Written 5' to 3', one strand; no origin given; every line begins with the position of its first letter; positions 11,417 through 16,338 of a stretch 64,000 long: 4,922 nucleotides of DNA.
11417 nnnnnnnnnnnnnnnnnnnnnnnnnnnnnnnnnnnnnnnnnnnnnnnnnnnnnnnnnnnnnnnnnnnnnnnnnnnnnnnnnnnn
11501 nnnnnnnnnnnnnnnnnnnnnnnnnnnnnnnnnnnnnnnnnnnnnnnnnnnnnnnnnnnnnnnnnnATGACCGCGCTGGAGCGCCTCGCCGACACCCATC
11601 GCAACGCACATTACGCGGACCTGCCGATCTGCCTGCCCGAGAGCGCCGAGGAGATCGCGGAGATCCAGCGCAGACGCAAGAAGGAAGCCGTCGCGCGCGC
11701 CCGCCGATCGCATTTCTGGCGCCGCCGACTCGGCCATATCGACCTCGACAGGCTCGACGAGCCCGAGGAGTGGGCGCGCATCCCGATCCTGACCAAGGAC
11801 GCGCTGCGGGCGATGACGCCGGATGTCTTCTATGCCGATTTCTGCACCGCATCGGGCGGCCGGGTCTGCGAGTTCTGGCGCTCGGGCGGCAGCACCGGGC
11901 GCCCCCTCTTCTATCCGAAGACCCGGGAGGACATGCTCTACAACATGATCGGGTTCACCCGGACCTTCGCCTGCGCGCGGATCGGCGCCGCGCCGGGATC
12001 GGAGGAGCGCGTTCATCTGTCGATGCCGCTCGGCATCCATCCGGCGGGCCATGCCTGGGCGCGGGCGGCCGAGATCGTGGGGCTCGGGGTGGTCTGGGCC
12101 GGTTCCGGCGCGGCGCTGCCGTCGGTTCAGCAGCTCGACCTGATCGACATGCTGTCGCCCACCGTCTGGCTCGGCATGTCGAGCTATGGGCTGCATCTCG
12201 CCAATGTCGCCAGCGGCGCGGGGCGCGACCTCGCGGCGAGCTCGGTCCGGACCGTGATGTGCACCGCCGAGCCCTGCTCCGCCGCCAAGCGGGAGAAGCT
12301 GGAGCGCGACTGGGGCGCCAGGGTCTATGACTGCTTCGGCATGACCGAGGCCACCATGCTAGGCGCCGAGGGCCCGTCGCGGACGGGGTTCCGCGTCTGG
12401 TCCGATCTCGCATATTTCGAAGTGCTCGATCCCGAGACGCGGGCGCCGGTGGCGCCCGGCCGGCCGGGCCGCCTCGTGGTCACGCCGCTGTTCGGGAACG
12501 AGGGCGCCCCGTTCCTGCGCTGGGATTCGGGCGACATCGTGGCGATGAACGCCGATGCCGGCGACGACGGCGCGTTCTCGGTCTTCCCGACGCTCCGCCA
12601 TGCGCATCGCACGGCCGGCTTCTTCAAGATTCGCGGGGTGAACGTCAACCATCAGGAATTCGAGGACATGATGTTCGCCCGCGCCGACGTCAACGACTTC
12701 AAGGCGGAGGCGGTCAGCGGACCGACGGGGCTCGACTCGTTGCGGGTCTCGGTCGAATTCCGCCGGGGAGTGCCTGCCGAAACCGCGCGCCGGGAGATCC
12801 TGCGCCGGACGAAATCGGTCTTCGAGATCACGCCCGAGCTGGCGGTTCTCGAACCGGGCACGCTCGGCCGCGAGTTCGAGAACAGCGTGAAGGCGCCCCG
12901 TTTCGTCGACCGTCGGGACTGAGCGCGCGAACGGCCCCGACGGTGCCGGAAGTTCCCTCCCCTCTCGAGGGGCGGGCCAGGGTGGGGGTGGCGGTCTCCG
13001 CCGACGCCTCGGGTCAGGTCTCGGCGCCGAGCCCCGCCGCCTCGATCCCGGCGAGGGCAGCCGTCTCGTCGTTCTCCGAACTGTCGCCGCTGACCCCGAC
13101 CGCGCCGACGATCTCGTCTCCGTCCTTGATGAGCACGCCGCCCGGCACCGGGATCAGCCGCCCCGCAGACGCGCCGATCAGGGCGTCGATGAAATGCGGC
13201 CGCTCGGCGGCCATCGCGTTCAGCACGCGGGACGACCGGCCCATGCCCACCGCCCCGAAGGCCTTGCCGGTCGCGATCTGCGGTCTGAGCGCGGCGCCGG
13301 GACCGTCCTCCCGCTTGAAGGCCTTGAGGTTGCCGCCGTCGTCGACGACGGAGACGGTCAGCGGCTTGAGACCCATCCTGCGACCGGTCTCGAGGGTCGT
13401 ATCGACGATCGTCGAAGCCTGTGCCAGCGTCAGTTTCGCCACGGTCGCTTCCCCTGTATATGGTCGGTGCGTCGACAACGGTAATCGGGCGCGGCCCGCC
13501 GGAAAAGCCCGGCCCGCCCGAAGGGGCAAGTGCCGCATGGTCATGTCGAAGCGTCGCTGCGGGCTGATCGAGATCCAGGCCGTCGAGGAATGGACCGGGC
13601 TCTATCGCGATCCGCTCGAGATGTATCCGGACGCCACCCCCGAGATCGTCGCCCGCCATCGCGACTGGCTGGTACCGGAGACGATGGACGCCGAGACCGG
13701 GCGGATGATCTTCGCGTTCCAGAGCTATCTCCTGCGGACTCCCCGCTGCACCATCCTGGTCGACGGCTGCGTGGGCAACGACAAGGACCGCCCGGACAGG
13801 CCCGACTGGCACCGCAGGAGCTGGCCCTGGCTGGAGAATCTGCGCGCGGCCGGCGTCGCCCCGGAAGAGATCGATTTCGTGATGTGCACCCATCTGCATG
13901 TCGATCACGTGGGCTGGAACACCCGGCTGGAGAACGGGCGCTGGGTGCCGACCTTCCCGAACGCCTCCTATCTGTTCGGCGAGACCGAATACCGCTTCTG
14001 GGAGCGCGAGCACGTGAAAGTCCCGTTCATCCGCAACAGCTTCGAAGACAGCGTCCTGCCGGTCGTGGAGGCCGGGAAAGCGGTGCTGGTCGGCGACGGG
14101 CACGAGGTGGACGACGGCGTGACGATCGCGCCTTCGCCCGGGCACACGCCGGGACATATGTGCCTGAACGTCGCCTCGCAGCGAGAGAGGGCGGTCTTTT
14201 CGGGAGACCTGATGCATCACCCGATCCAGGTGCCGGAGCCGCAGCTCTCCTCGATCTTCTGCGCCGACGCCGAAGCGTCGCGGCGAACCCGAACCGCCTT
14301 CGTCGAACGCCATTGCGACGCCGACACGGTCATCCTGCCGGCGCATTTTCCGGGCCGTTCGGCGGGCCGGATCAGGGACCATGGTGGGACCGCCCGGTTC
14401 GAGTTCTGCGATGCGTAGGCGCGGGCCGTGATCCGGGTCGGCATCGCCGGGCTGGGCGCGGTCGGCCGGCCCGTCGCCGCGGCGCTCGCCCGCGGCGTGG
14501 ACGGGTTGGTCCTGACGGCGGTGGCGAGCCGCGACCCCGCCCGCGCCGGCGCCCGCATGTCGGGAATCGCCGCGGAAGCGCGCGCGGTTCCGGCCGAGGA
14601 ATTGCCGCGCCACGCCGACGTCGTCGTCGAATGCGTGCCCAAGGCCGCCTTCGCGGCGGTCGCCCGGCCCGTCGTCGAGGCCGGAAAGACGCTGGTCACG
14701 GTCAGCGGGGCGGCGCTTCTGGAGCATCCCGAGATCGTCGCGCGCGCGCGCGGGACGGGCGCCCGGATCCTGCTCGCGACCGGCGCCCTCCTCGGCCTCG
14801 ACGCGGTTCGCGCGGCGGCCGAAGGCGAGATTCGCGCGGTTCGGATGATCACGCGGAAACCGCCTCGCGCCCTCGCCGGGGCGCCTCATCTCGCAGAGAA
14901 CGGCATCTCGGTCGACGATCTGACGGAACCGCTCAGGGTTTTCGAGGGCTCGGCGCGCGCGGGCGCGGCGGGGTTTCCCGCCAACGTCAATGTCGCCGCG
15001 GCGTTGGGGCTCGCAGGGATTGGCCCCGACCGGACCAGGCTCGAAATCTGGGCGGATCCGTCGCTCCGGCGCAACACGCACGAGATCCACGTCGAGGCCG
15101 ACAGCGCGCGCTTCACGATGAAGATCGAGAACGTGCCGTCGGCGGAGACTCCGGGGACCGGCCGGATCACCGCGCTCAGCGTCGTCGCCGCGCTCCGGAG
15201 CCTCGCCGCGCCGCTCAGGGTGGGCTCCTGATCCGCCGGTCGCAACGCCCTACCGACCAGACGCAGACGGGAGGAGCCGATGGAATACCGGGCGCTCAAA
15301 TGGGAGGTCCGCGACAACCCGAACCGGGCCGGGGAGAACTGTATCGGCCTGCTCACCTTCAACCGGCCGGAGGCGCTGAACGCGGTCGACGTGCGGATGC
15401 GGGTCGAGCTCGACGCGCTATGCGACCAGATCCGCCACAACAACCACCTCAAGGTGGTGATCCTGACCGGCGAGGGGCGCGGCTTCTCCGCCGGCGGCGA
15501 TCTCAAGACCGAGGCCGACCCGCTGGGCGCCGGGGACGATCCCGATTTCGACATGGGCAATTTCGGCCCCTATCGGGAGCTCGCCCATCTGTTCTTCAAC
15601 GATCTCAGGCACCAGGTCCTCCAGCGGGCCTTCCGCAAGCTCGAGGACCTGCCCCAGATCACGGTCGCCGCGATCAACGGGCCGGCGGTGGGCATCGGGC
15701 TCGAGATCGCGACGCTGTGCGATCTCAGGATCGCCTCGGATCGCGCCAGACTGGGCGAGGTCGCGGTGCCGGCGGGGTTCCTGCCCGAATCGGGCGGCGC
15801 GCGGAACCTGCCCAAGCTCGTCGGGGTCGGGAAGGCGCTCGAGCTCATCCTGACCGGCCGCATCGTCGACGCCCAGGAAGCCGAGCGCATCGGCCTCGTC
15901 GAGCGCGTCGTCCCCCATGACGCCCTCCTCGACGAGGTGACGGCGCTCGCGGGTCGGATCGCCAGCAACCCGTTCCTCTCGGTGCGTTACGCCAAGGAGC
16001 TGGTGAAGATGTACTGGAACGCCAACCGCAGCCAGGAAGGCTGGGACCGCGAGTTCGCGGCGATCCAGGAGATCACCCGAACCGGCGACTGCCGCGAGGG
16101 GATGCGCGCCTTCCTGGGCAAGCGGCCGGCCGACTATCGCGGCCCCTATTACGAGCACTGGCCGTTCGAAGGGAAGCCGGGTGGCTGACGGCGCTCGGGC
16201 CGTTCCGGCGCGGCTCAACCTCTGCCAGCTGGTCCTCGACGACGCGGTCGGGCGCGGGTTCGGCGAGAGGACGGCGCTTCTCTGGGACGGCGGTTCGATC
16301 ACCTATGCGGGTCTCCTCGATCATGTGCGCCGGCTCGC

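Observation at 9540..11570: Tandem paralogous QueG/RdhA-like B12-[4Fe-4S] proteins, possibly a heterodimeric corrinoid reductase or dehalogenase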

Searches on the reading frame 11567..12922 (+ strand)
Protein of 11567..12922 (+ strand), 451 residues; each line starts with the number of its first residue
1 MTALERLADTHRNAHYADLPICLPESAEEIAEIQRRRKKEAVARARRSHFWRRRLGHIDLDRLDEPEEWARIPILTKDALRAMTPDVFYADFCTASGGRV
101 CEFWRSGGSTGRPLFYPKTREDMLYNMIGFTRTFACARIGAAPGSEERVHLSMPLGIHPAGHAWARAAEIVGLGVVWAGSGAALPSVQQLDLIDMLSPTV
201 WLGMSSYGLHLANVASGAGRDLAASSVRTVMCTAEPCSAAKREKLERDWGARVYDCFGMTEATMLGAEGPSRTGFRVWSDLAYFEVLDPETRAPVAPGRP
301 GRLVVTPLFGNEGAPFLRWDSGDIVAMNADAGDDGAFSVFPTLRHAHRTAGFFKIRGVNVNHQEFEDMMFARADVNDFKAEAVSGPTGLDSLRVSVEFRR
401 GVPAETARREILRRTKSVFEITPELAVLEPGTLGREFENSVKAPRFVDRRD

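Call 42: search_solved_structures(query=window:11567-12922:+, max_evalue=0.001)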
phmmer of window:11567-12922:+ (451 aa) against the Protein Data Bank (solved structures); distinct sequences matched with E-value up to 0.001: 8.
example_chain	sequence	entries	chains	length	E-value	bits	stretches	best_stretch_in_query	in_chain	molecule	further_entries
4r1l_A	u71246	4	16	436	2.2e-27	99.2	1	26-448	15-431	Phenylacetate-coenzyme A ligase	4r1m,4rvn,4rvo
2y27_A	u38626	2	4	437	1.8e-22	83.1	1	25-450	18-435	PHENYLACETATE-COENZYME A LIGASE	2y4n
6hdw_A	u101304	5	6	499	3.2e-22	82.2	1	61-450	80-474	2-hydroxyisobutyryl-CoA synthetase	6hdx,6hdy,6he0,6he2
6wuq_A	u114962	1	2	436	5.8e-22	81.4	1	26-372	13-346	AjiA1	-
9s3l_A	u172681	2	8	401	3.4e-21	78.8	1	40-370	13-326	Phenylacetate-CoA ligase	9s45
6siw_A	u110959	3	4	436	1.9e-20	76.4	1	26-373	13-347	PaaK-like ligase (AMP-dependent synthetase and ligase) | AMP-dependent synthetase and ligase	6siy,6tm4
6siw_B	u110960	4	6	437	1.9e-20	76.4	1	26-373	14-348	PaaK-like ligase (AMP-dependent synthetase and ligase) | AMP-dependent synthetase and ligase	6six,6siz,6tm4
2y4o_A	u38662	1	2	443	4.5e-20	75.1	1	25-450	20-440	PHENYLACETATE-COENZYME A LIGASE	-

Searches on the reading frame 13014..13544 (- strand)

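Call 3: search_protein_families(library=pfam, proteins=[window:13014-13544:-], max_evalue=0.01)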
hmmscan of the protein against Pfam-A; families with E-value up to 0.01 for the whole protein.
window:13014-13544:- (176 aa): 1 family
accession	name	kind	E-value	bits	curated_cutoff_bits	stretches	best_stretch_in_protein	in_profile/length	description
PF03928.20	HbpS-like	-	3.3e-28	98.7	25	1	38-168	1-128/128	Haem degrading protein HbpS-like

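Call 43: search_protein_families(library=ncbifam, proteins=[window:13014-13544:-], max_evalue=1e-10)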
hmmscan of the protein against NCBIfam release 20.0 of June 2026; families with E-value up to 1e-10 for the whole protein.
window:13014-13544:- (176 aa): 0 families

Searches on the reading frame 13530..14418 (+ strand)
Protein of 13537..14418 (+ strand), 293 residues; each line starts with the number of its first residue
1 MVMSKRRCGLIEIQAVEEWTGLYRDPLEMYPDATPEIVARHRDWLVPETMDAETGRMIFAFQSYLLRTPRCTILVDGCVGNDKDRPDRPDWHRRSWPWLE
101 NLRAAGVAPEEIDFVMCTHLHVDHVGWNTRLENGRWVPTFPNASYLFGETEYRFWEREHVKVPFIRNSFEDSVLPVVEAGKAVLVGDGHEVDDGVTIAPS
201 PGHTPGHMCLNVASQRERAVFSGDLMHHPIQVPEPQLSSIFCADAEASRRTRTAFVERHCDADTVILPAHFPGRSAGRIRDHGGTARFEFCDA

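Call 3: search_protein_families(library=pfam, proteins=[window:13530-14418:+], max_evalue=0.01)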
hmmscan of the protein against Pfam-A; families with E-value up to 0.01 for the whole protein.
window:13530-14418:+ (296 aa): 0 families

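Call 47: search_protein_families(library=pfam, proteins=[window:13537-14418:+], max_evalue=0.01)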
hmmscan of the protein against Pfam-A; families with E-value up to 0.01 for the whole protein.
window:13537-14418:+ (293 aa): 2 families
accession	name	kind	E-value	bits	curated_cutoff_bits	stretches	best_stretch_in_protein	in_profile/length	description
PF00753.33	Lactamase_B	-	4e-20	73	22.7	1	63-236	8-161/196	Metallo-beta-lactamase superfamily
PF12706.13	Lactamase_B_2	-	0.0017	18.5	27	1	102-226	22-144/200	Beta-lactamase superfamily domain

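Call 48: search_protein_families(library=ncbifam, proteins=[window:13537-14418:+], max_evalue=0.00001)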
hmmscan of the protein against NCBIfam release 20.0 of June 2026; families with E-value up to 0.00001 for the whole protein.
window:13537-14418:+ (293 aa): 7 families
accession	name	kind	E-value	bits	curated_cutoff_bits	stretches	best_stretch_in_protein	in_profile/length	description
NF047979.1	lactonase_AidB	equivalog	2.5e-22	79.4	360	1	56-274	46-256/271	AidB family quorum-quenching N-acyl homoserine lactonase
NF047919.1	lactonase_YtnP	equivalog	8.2e-16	58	425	1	61-227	47-211/274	YtnP family quorum-quenching lactonase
NF045700.1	AHLLactAttM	equivalog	8.7e-12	45.1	390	1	65-220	37-195/257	AttM family quorum-quenching N-acyl homoserine lactonase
NF047925.1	pyridox_lacton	equivalog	7.4e-09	35.8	325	0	101-134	78-111/268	4-pyridoxolactonase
NF045699.1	AHLLactAiiA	equivalog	1.6e-08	34.1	375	1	100-216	84-182/251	quorum-quenching N-acyl homoserine lactonase AiiA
NF053820.1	MBLfold_Strvi7410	exception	3.3e-06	26.8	525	0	94-137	46-92/343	Strvi_7410 family MBL fold metallo-hydrolase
NF033105.1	bla_subclass_B3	equivalog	8.9e-06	25.2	240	0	63-217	25-160/257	subclass B3 metallo-beta-lactamase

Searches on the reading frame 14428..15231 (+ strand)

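Call 3: search_protein_families(library=pfam, proteins=[window:14428-15231:+], max_evalue=0.01)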
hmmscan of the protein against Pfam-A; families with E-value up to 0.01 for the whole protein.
window:14428-15231:+ (267 aa): 7 families
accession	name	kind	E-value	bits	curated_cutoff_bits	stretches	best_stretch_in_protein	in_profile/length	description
PF01958.23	Asp_DH_C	-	2e-30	105.3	27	1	166-253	2-89/89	Aspartate dehydrogenase, C-terminal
PF03447.22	NAD_binding_3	-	9.6e-12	46.1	24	1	8-116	1-115/116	Homoserine dehydrogenase, NAD binding domain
PF03807.23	F420_oxidored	-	8.6e-06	26.7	21.6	1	3-92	1-91/94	NADP oxidoreductase coenzyme F420-dependent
PF01408.29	GFO_IDH_MocA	-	5.4e-05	24.3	24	1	2-89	1-89/120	Oxidoreductase family, NAD-binding Rossmann fold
PF03435.24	Sacchrp_dh_NADP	-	7.6e-05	23.5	25.1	1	5-93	2-99/129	Saccharopine dehydrogenase NADP binding domain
PF01118.30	Semialdhyde_dh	-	0.00042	21.2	26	1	3-100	1-104/121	Semialdehyde dehydrogenase, NAD binding domain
PF02826.25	2-Hacid_dh_C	-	0.006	16.4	25.1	0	3-72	38-101/178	D-isomer specific 2-hydroxyacid dehydrogenase, NAD binding domain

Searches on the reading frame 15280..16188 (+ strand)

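Call 3: search_protein_families(library=pfam, proteins=[window:15280-16188:+], max_evalue=0.01)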
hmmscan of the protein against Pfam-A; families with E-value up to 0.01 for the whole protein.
window:15280-16188:+ (302 aa): 2 families
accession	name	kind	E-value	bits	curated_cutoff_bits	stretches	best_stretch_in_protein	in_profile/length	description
PF00378.25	ECH_1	-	1.8e-47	162.2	27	2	112-288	75-250/251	Enoyl-CoA hydratase/isomerase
PF16113.10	ECH_2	-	1.2e-26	94.4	27.2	1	22-220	1-181/335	Enoyl-CoA hydratase/isomerase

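Call 43: search_protein_families(library=ncbifam, proteins=[window:15280-16188:+], max_evalue=1e-10)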
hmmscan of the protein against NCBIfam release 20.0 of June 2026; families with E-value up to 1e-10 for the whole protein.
window:15280-16188:+ (302 aa): 66 families (the best 25 are shown)
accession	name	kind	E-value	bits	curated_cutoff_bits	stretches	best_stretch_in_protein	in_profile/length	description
NF006109.0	PRK08260.1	subfamily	4.7e-55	186.9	320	1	19-289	11-278/296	enoyl-CoA hydratase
NF006699.0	PRK09245.1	subfamily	8.3e-55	185.9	354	1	21-288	12-265/266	crotonase/enoyl-CoA hydratase family protein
NF005802.0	PRK07657.1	equivalog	3.6e-54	184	363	1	111-288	81-259/260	enoyl-CoA hydratase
NF051848.1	EnCoAHydtEchA19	equivalog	2.1e-53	181.5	400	1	22-288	10-257/258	enoyl-CoA hydratase EchA19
NF004517.0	PRK05862.1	equivalog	3.7e-50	170.8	396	1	101-287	70-255/257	enoyl-CoA hydratase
NF004475.0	PRK05809.1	subfamily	1.3e-49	169.1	394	1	19-286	11-257/260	short-chain-enoyl-CoA hydratase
NF005803.0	PRK07658.1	equivalog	1.8e-47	161.9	313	1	115-288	84-256/257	enoyl-CoA hydratase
NF006007.0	PRK08138.1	subfamily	3.5e-45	154.4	355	1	19-288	15-260/261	enoyl-CoA hydratase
NF004857.0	PRK06210.1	equivalog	1.4e-44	152.6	341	1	21-287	18-273/275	enoyl-CoA hydratase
NF004840.0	PRK06190.1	equivalog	2.3e-44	151.9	253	1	20-266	12-237/260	enoyl-CoA hydratase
NF006566.0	PRK09076.1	subfamily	3.6e-44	151.3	286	1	114-287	86-258/260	enoyl-CoA hydratase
TIGR02280.1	PaaB1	equivalog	8.6e-43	146.7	345.15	1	22-288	9-255/256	2-(1,2-epoxy-1,2-dihydrophenyl)acetyl-CoA isomerase PaaG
NF004796.0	PRK06144.1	subfamily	2.2e-42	145.3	272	1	114-288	91-261/262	enoyl-CoA hydratase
NF005073.0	PRK06495.1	subfamily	1.1e-40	139.6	296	1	120-286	92-254/257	enoyl-CoA hydratase/isomerase family protein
NF007239.0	PRK09674.1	equivalog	1.8e-40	139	371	1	106-288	79-256/257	2,3-dehydroadipyl-CoA hydratase PaaF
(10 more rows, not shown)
